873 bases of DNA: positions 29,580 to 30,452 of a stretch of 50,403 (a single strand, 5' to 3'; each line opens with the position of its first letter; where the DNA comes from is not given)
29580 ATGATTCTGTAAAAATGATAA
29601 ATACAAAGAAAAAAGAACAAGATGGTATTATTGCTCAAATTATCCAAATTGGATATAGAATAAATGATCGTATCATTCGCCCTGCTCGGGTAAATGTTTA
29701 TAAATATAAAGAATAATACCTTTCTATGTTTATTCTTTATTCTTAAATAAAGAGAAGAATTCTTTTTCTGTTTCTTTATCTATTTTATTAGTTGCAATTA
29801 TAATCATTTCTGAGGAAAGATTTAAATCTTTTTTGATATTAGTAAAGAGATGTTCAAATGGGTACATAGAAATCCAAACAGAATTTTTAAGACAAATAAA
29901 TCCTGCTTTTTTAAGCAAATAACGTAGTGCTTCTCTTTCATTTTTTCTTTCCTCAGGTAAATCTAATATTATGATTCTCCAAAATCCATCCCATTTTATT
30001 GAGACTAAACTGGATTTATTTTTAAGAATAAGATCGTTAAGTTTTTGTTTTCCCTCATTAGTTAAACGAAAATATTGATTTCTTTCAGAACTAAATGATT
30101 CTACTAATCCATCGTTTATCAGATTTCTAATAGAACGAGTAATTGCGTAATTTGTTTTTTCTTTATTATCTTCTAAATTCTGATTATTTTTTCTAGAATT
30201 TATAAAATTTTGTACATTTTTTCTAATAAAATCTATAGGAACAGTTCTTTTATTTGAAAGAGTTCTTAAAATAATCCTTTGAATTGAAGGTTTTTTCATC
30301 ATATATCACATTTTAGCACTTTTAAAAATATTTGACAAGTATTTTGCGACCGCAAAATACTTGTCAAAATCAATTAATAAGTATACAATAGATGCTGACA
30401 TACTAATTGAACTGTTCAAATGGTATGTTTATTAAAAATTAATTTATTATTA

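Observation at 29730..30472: Perfect 38-bp palindrome covers both -35 boxes of divergent dnaK and PaaX-like regulator promoters: a candidate non-CIRCE chaperone switch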

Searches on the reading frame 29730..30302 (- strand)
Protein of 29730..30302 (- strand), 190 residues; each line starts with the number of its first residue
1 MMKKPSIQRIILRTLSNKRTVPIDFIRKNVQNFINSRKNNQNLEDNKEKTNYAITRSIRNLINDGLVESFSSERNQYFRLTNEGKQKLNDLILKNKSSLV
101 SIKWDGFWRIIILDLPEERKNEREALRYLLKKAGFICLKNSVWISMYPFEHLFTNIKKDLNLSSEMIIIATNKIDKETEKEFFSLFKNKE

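Call 4: search_protein_families(library=pfam, proteins=[window:29730-30302:-], max_evalue=1)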
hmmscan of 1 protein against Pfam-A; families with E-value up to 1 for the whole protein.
window:29730-30302:- (190 aa): 7 families
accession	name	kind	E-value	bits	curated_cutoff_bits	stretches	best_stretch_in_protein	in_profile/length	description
PF20803.2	PaaX_M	-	6.8e-20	71.4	24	1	103-181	3-81/83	PaaX protein central Cas2-like domain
PF22665.2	DUF6293_C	-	0.0014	19.5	27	1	16-86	22-96/101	DUF6293 C-terminal winged helix domain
PF14277.12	DUF4364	-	0.0029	17.9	26.9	1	47-89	28-71/162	Domain of unknown function (DUF4364)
PF13463.12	HTH_27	-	0.009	16.7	22.2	1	53-84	34-68/68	Winged helix DNA-binding domain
PF03501.21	S10_plectin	-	0.025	15.1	26.9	1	44-90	30-76/93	Plectin/S10 domain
PF03551.20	PadR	-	0.043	14.2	27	1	60-89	40-74/75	Transcriptional regulator PadR-like family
PF14557.12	AphA_like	-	0.054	13.6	27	1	56-98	51-99/174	Putative AphA-like transcriptional regulator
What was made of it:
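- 29730..30302 (-): Regulator gene, 190 aa: an N-terminal winged helix (about residues 7-94) and a C-terminal PaaX_M/Cas2-like ferredoxin fold (about residues 103-187). There is no PaaX C-terminal domain. Pfam PF20803 at E 7e-20 (call 4).
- On PaaX (TIGR02277 equivalog; phenylacetic acid degradation operon repressor): The protein ends at residue 190, directly after the Cas2-like domain, and there is no Pfam hit to a PaaX C-terminal domain (call 4).
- On PaaX_M-domain proteins (Pfam PF20803), 'mini-PaaX' architecture: 71.4 bits against a cut-off of 24, residues 103-181 (call 4). By sequence there are only sub-threshold Pfam hits (DUF6293_C, HTH_27, PadR; call 4).
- On HspR/HAIR: The regulator is wHTH plus PaaX_M, not MerR (call 4).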

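Call 5: search_protein_families(library=ncbifam, proteins=[window:29730-30302:-], max_evalue=1)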
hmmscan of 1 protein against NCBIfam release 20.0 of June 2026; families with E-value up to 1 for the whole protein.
window:29730-30302:- (190 aa): 6 families
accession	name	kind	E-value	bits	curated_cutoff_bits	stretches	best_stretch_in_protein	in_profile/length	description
TIGR02277.1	PaaX_trns_reg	equivalog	3.4e-09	36.6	264.55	1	56-170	39-147/279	phenylacetic acid degradation operon negative regulatory protein PaaX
NF038251.1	AdcR_fam_Zn_TF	equivalog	0.028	14.6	175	1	36-85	48-100/143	zinc-dependent MarR family transcriptional regulator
TIGR01573.1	cas2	equivalog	0.029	14.6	24.5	1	109-146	3-41/96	CRISPR-associated endonuclease Cas2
NF045593.1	bilirub_TF_BilQ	equivalog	0.062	13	125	1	53-91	60-101/135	bilirubin utilization transcriptional regulator BilQ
NF006359.0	PRK08581.1-1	equivalog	0.098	11.3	798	1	23-102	92-166/619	amidase domain-containing protein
TIGR03433.1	padR_acidobact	paralog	0.2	11.8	101.8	0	61-90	54-83/101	PadR family transcriptional regulator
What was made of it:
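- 29730..30302 (-): TIGR02277 scores 36.6 bits against a cut-off of 264.55 (call 5).
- On PaaX (TIGR02277 equivalog; phenylacetic acid degradation operon repressor): The match covers only residues 56-170 (call 5).
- Closest known: PaaX, the phenylacetyl-CoA-responsive repressor of the paa operons. Different: It fails the PaaX equivalog model (36.6 bits against a 264.55 cut-off, call 5).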

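Call 10: find_homologous_proteins(query=window:29730-30302:-, max_evalue=0.00001)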
Query window:29730-30302:- (190 aa): 2041 proteins with E <= 0.00001 among 2167 candidates; the best 120 are listed.
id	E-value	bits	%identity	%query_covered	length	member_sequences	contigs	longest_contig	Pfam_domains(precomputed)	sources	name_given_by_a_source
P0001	5.4e-115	399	100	99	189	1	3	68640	PF20803.3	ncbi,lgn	-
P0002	4.6e-80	285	72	97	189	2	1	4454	PF20803.3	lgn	-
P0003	3.3e-79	283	71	98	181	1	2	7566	PF20803.3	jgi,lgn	-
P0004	6.5e-79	282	72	98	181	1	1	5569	PF20803.3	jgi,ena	-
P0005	2.5e-78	280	71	98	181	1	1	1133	PF20803.3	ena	-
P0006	2.0e-77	277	69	99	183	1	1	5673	PF20803.3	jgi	jgi:DNA-binding transcriptional regulator PaaX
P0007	2.2e-77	277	72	97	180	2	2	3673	PF20803.3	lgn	-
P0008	2.5e-77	276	68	99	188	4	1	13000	PF20803.3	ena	-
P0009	4.6e-77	276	69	99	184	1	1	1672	PF20803.3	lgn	-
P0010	5.4e-77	275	69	97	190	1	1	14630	PF20803.3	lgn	-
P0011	5.7e-77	275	66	97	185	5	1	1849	PF20803.3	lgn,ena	-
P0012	6.2e-77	275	70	98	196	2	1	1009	PF20803.3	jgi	-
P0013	6.5e-77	275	69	99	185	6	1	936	PF20803.3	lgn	-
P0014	7.7e-77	275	67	98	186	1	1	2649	PF20803.3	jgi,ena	-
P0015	9.4e-77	275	66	98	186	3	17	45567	PF20803.3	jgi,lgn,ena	-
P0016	1.4e-76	274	67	98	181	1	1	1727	PF20803.3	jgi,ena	-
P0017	1.8e-76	274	70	98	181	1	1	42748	PF20803.3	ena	-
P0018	2.0e-76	274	69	97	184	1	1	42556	PF20803.3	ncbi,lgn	-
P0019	2.9e-76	273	68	99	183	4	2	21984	PF20803.3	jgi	jgi:DNA-binding transcriptional regulator PaaX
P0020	3.0e-76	273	69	99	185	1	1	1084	PF20803.3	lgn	-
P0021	3.1e-76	273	69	98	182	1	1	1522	PF20803.3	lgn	-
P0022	4.5e-76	272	69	99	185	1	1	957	PF20803.3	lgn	-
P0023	6.4e-76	272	70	98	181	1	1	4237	PF20803.3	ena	-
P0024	1.1e-75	271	69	98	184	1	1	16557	PF20803.3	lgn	-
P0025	1.2e-75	271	69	97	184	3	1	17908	PF20803.3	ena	-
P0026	2.3e-75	270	72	96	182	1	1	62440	PF20803.3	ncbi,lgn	-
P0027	2.3e-75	270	70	96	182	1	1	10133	PF20803.3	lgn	-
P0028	2.3e-75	270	68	97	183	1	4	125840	PF20803.3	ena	-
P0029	2.7e-75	270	69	97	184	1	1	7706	PF20803.3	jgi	-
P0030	4.3e-75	269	68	98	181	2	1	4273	PF20803.3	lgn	-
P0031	4.7e-75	269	68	99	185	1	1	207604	PF20803.3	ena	-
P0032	5.3e-75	269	68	99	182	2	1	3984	PF20803.3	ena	-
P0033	6.0e-75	269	67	98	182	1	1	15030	PF20803.3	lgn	-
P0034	7.3e-75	268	69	97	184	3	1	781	PF20803.3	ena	-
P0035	1.1e-74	268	69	98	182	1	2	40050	PF20803.3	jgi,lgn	-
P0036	1.1e-74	268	70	97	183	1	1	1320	PF20803.3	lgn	-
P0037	1.1e-74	268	68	98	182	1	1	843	PF20803.3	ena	-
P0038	1.2e-74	268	68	98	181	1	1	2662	PF20803.3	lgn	-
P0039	1.2e-74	268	67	99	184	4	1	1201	PF20803.3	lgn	-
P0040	1.2e-74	268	67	98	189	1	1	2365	PF20803.3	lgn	-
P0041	1.3e-74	268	68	97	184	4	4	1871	PF20803.3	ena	-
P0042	1.4e-74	267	69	97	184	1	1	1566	PF20803.3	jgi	jgi:DNA-binding transcriptional regulator PaaX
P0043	1.5e-74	267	71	97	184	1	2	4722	PF20803.3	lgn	-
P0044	1.6e-74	267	68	99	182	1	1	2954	PF20803.3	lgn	-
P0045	1.6e-74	267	67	98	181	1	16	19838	PF20803.3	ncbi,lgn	-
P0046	3.1e-74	266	68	97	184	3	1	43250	PF20803.3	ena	-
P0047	3.3e-74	266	64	97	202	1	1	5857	PF20803.3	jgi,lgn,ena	-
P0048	4.3e-74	266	68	98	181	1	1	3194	PF20803.3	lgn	-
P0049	1.2e-73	264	68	98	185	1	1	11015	PF20803.3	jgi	jgi:DNA-binding transcriptional regulator PaaX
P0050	1.2e-73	264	66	98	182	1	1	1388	PF20803.3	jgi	jgi:DNA-binding transcriptional regulator PaaX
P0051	1.2e-73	264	65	98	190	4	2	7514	PF20803.3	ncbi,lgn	-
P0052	1.6e-73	264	65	98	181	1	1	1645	PF20803.3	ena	-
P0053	1.6e-73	264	66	97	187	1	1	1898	PF20803.3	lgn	-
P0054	3.1e-73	263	67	97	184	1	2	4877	PF20803.3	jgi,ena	jgi:DNA-binding transcriptional regulator PaaX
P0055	3.3e-73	263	68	98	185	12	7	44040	PF20803.3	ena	-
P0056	3.5e-73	263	69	98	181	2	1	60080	PF20803.3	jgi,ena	-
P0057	3.7e-73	263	67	98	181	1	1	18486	PF20803.3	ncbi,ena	-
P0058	4.1e-73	263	67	99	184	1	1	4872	PF20803.3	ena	-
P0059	4.1e-73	263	67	98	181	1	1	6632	PF20803.3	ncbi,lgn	-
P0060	4.4e-73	263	67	97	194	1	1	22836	PF20803.3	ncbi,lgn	-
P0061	5.6e-73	262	66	97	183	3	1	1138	PF20803.3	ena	-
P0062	6.9e-73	262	63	100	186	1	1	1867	PF20803.3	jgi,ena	-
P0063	1.3e-72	261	66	98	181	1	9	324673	PF20803.3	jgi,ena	-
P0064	1.4e-72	261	66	98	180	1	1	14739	PF20803.3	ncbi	-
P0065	1.5e-72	261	65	98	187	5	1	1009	PF20803.3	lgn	-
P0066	1.5e-72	261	67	96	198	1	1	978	PF20803.3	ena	-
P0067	1.6e-72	261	66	98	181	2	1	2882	PF20803.3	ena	-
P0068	2.2e-72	260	65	97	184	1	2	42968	PF20803.3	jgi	jgi:DNA-binding transcriptional regulator PaaX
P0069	3.7e-72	260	64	99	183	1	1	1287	PF20803.3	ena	-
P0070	6.1e-72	259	64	98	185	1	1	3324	PF20803.3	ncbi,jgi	jgi:DNA-binding transcriptional regulator PaaX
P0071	9.3e-72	258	66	98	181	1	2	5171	PF20803.3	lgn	-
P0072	1.8e-71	257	64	99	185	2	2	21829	PF20803.3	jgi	jgi:DNA-binding transcriptional regulator PaaX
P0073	2.2e-71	257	65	97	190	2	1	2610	PF20803.3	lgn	-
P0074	4.8e-71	256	65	97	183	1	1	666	PF20803.3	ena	-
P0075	4.8e-71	256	66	97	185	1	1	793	PF20803.3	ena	-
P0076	5.3e-71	256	61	92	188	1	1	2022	PF20803.3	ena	-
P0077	6.5e-71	256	64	97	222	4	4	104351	PF20803.3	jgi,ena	-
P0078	6.8e-71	256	66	98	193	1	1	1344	PF20803.3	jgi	jgi:DNA-binding transcriptional regulator PaaX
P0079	6.9e-71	255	66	96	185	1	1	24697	PF20803.3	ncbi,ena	-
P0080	7.3e-71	255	65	98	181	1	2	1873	PF20803.3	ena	-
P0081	1.1e-70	255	65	100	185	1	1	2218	PF20803.3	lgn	-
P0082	1.3e-70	255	63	98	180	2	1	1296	PF20803.3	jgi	jgi:DNA-binding transcriptional regulator PaaX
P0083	1.4e-70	255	64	98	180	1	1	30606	PF20803.3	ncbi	-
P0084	1.6e-70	254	64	98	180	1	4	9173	PF20803.3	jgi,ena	-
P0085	1.7e-70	254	63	98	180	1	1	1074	PF20803.3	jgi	jgi:DNA-binding transcriptional regulator PaaX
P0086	1.9e-70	254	63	98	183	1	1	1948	PF20803.3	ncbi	-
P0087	2.6e-70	254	61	99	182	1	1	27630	PF20803.3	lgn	-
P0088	2.7e-70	254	63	98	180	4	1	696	PF20803.3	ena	-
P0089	3.1e-70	253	63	99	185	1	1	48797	PF20803.3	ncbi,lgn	-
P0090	3.4e-70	253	64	98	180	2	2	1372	PF20803.3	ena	-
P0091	4.2e-70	253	66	97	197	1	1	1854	PF20803.3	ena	-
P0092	5.0e-70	253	64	98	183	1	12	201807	PF20803.3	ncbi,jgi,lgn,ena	-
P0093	6.5e-70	252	64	98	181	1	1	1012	PF20803.3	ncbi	-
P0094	1.1e-69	252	64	97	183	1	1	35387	PF20803.3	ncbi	-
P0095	2.6e-69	250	64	98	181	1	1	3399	PF20803.3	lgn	-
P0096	2.6e-69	250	65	98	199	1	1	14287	PF20803.3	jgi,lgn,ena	-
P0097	3.3e-69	250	63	97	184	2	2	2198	PF20803.3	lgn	-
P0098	3.9e-69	250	62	97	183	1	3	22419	PF20803.3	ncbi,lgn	-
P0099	4.2e-69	250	63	97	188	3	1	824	PF20803.3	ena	-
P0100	4.4e-69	250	62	98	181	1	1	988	PF20803.3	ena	-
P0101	8.0e-69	249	62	98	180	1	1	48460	PF20803.3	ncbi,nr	ncbi:MAG: hypothetical protein KGI58_02910 [Patescibacteria group bacterium]|nr:hypothetical protein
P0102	8.4e-69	249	63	98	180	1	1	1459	PF20803.3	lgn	-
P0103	1.1e-68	248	60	98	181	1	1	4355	PF20803.3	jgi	jgi:DNA-binding transcriptional regulator PaaX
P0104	1.3e-68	248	66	97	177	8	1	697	PF20803.3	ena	-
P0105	1.5e-68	248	61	97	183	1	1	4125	PF20803.3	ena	-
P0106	1.6e-68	248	61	99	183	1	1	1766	PF20803.3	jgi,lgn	jgi:DNA-binding transcriptional regulator PaaX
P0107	2.0e-68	247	63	98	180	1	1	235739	PF20803.3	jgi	jgi:DNA-binding transcriptional regulator PaaX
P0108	2.4e-68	247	62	97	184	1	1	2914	PF20803.3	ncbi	-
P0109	5.9e-68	246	61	98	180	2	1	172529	PF20803.3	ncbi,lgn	-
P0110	8.3e-68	245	62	96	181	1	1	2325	PF20803.3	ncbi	-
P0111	8.4e-68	245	63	98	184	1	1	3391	PF20803.3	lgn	-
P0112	9.8e-68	245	68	97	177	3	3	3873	PF20803.3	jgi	jgi:DNA-binding transcriptional regulator PaaX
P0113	1.3e-67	245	59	100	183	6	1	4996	PF20803.3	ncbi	-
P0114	1.3e-67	245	62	97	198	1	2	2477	PF20803.3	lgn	-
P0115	1.8e-67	244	63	98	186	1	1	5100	PF20803.3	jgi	jgi:DNA-binding transcriptional regulator PaaX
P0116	2.1e-67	244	57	99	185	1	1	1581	PF20803.3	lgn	-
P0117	4.0e-67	243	64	97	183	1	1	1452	PF20803.3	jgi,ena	-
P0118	4.1e-67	243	60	98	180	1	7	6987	PF20803.3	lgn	-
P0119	4.4e-67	243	58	99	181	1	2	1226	PF20803.3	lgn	-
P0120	5.4e-67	243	61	99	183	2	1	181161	PF20803.3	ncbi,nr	ncbi:MAG: hypothetical protein NTU81_03410 [Candidatus Nomurabacteria bacterium]|nr:hypothetical pro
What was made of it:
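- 29730..30302 (-): More than 2000 homologues exist (call 10).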

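Call 12: find_related_loci(query=A1, collection=genome_contigs, flank=4000)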
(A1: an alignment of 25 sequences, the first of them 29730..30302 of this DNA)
Query A1 (190 aa) in genome_contigs; peptide patterns used: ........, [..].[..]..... (x = any residue, [..] = any of these).
599 stretches matched a pattern (row limit reached: there are more); 280 encode a relative of the query (tblastn E <= 1e-3); the best 80 are kept; 80 distinct loci.
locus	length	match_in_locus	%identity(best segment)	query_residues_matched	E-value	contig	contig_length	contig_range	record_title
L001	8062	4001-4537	69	1-185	7e-84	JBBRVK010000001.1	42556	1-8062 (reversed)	MAG: Candidatus Paceibacteria bacterium isolate La3_metabat2.146 La3_metabat2.146_K_311952_L_42556_cov_16.8918, whole ge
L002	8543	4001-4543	67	1-187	6e-83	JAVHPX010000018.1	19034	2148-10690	MAG: Candidatus Paceibacterota bacterium isolate WB01no19_32_21 NODE_1886_length_19034_cov_12.917804, whole genome shotg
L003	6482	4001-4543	67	1-187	1e-81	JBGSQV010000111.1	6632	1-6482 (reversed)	MAG: Candidatus Paceibacteria bacterium isolate JTS-AC341 k141_306884, whole genome shotgun sequence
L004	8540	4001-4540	68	2-187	3e-81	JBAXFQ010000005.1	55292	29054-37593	MAG: Candidatus Nomurabacteria bacterium isolate ELA275 MAG275_5, whole genome shotgun sequence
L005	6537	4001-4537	66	1-185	1e-80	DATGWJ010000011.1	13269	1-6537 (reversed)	MAG TPA_asm: Candidatus Paceibacterota bacterium isolate SMAG_U10579 k141_345696, whole genome shotgun sequence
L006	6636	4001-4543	67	1-187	2e-80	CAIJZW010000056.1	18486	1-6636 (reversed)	uncultured bacterium isolate AlinenLipids_bin-4189 genome assembly, contig: bin-4189:56/84, whole genome shotgun sequenc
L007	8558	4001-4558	67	1-185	7e-80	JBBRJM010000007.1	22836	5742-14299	MAG: Candidatus Paceibacteria bacterium isolate Co_metawrap_2869 Cmw_2869_k141_28917096_length_22836_cov_16.9972, whole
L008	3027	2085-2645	65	2-187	2e-80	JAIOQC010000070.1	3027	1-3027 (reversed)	MAG: Candidatus Nomurabacteria bacterium isolate LakeFargette_0920_ALND_MAG_36_7 LacPavin_0920_ALND_scaffold_756924, who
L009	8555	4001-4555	64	1-185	1e-78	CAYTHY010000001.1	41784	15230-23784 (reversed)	MAG TPA_asm: uncultured Candidatus Saccharibacteria bacterium isolate SRP128015_co3_294 genome assembly, contig: NODE_66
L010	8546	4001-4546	61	1-189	4e-78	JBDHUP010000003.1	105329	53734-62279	MAG: Candidatus Paceibacteria bacterium isolate AS-MESO-3CA.90 NODE_710_length_105329_cov_4.644235, whole genome shotgun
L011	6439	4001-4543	64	1-187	1e-77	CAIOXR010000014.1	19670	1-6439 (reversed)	uncultured bacterium isolate AM-2014-D8_bin-0749 genome assembly, contig: bin-0749:014/110, whole genome shotgun sequenc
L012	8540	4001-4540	62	1-187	9e-77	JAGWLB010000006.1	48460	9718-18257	MAG: Patescibacteria group bacterium isolate REEB175 contig-150_654, whole genome shotgun sequence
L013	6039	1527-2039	63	3-180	3e-76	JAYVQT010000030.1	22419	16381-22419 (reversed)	MAG: Candidatus Paceibacterota bacterium isolate GL72_UP_metabat_91 GL72_UP_metabat_91_29, whole genome shotgun sequence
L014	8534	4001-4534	64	2-185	2e-76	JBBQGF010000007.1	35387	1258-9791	MAG: Candidatus Paceibacteria bacterium isolate Co_metawrap_974 Cmw_974_k141_18364799_length_35387_cov_16.8154, whole ge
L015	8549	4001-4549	61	1-189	1e-74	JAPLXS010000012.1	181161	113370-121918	MAG: Candidatus Nomurabacteria bacterium isolate LacPavin_0419_WC53_MAG_32_16 LacPavin_0419_WC53_scaffold_345109, whole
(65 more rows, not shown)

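Call 19: search_solved_structures(query=A1, max_evalue=1, show_alignments=2)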
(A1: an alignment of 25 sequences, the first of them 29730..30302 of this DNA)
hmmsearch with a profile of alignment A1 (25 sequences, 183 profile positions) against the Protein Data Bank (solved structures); distinct sequences matched with E-value up to 1: 3.
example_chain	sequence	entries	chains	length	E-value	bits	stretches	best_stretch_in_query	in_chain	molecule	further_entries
9gkt_A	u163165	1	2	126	0.2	14.3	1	9-81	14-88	Transcriptional regulator, PadR-like family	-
6jbx_A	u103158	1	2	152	0.61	12.7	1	10-79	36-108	Fatty acid biosynthesis transcriptional regulator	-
5k5o_A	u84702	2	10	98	0.65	12.7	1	36-93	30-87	AspA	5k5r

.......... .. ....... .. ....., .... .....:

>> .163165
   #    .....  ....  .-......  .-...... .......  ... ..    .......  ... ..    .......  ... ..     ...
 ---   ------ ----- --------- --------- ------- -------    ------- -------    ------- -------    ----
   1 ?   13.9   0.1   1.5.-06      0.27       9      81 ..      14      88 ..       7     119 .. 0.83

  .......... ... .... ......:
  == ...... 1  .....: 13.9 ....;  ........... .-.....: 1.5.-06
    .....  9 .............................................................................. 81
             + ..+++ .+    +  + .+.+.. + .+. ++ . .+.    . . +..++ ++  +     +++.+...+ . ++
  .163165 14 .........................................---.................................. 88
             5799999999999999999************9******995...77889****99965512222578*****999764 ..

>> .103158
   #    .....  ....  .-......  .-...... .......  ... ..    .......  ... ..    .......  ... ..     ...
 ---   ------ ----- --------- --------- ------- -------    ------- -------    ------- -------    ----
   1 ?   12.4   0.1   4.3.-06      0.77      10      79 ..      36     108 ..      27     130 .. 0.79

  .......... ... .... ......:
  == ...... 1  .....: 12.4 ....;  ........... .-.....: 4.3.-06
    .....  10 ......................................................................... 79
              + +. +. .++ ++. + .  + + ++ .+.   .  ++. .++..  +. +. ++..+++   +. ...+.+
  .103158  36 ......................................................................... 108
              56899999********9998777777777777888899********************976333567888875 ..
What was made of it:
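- Tried and rejected: (5) Sequence search of the PDB with the family profile gave only marginal wHTH hits at E of 0.2 or worse (call 19).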

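Call 29: predict_structure(alignment_id=A1)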
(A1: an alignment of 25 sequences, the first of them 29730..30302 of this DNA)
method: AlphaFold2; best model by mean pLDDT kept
length: 190 residues; sequences in the alignment: 25
mean_pLDDT: 76.6   pTM: 0.48
mean pLDDT of the five models: 76.6, 69.6, 68.5, 62.2, 60.2
residues with pLDDT >= 90: 28; 70-90: 110; 50-70: 42; < 50: 10
segments of 3 or more residues with pLDDT < 50: 1-3, 96-100
pLDDT, mean of each block of 10 residues (from residue 1): 67 82 90 75 66 91 93 90 81 53 75 77 78 80 78 62 66 84 68
secondary structure, 60 per line:
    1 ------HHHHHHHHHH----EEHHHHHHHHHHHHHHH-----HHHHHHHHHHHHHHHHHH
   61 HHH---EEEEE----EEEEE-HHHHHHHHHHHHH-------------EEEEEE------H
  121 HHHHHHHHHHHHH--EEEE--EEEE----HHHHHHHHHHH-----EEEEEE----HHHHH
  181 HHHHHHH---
elements in order: H7-16 H23-37 H43-63 E67-71 E76-80 H82-94 E108-113 H120-133 E136-139 E142-145 H150-160 E166-171 H176-187
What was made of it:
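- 29730..30302 (-): AF2 model pLDDT 76.6 (call 29).
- On PaaX (TIGR02277 equivalog; phenylacetic acid degradation operon repressor): The model has no extra domain (call 29).
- On PaaX_M-domain proteins (Pfam PF20803), 'mini-PaaX' architecture: The model shows a beta-alpha-beta-beta-alpha-beta fold over residues 108-171 (call 29).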

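Call 31: search_protein_representatives(alignment_id=A1)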
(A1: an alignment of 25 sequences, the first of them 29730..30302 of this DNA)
Query: 25 sequences, 183 profile positions. Proteins with E-value up to 0.001 (for the whole library): 2959; up to 1e-10: 729; up to 1e-30: 17. The best 150 are listed.
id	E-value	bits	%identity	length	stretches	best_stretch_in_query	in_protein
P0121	1.9e-81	288.2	-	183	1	1-182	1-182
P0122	1.9e-62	226.3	-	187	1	3-181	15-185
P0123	3.4e-52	192.9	-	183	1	1-180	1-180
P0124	1.0e-50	188.1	-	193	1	3-175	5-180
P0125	1.5e-50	187.5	-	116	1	73-181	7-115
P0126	3.5e-49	183.1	-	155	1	60-181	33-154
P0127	3.1e-47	176.7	-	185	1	1-181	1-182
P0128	1.6e-46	174.4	-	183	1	1-176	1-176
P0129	2.2e-46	173.9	-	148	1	2-118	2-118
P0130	2.2e-43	164.2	-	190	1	2-178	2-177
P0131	4.6e-41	156.6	-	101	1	85-180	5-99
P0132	1.3e-39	151.8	-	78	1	108-182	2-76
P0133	3.6e-39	150.4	-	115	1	83-170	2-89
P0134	9.6e-37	142.5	-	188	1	3-179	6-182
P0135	5.5e-36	140.0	-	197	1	2-179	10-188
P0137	4.8e-33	130.5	-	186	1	1-178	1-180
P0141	7.6e-29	116.8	-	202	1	5-180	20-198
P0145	3.3e-26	108.2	-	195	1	3-171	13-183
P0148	1.1e-25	106.5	-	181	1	5-173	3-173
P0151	1.6e-23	99.4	-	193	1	2-171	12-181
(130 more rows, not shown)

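Call 32: find_encoding_contigs(protein=P0134, flank=4000, max_places=3)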
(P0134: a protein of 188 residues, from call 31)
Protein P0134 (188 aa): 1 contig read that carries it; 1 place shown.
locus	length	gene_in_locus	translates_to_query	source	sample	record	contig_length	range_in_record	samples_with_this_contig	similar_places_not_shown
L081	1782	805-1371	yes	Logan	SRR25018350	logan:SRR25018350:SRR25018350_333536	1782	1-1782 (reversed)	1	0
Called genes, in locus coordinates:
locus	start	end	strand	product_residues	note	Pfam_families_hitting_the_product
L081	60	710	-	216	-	PF01025:GrpE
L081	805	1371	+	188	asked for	PF20803:PaaX_M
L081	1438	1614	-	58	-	-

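Call 33: find_encoding_contigs(protein=P0145, flank=4000, max_places=3)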
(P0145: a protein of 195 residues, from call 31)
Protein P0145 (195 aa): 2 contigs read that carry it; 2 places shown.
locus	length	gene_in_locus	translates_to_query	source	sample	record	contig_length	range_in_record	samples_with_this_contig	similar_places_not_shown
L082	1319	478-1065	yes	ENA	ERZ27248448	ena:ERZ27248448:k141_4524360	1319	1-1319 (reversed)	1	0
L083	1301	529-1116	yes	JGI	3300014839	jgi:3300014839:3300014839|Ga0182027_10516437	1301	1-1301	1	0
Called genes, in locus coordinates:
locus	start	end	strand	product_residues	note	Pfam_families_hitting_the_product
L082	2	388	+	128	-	?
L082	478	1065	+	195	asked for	PF20803:PaaX_M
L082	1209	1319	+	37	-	?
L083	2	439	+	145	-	?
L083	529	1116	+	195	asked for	PF20803:PaaX_M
